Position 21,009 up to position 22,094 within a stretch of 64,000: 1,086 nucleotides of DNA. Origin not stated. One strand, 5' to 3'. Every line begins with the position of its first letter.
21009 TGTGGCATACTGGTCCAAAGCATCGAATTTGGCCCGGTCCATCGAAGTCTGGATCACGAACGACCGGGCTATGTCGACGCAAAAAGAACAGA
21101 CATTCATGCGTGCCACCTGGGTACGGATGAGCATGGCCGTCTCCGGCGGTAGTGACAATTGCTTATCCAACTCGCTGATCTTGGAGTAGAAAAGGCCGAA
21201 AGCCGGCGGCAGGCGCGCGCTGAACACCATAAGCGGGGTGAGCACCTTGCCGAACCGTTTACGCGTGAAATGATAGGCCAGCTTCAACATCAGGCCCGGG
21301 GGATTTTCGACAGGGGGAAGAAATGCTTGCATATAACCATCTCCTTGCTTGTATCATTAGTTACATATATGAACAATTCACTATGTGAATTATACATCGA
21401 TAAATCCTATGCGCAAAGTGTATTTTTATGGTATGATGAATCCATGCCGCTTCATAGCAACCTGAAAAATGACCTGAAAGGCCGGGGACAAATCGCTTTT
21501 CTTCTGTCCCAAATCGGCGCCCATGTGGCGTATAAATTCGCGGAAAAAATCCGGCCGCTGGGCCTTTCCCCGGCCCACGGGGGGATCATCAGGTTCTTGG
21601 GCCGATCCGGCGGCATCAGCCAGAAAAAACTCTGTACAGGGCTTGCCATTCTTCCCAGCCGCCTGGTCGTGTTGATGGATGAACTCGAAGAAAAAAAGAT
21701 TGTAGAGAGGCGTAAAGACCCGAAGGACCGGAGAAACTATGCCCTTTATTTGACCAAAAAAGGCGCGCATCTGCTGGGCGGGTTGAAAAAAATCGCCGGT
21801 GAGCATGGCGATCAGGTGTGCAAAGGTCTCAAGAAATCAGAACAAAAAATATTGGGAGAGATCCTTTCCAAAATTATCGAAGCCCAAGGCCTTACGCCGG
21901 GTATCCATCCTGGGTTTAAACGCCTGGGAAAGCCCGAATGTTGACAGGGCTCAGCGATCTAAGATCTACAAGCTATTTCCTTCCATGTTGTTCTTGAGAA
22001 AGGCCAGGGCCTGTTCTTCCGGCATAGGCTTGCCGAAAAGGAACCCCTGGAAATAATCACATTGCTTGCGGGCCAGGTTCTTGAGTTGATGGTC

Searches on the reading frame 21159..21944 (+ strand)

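Call 6: search_protein_families(library=pfam, proteins=[window:21159-21944:+], max_evalue=0.01)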
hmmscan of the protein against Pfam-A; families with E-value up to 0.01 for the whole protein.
window:21159-21944:+ (261 aa): 3 families
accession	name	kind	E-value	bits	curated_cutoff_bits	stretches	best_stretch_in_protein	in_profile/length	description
PF12802.13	MarR_2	-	2.9e-10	40.6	27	1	134-192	1-60/61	MarR family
PF01047.28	MarR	-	5.8e-07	29.7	24.6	1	137-193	2-58/59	MarR family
PF13463.12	HTH_27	-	0.00068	20.3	22.2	1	143-202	8-68/68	Winged helix DNA-binding domain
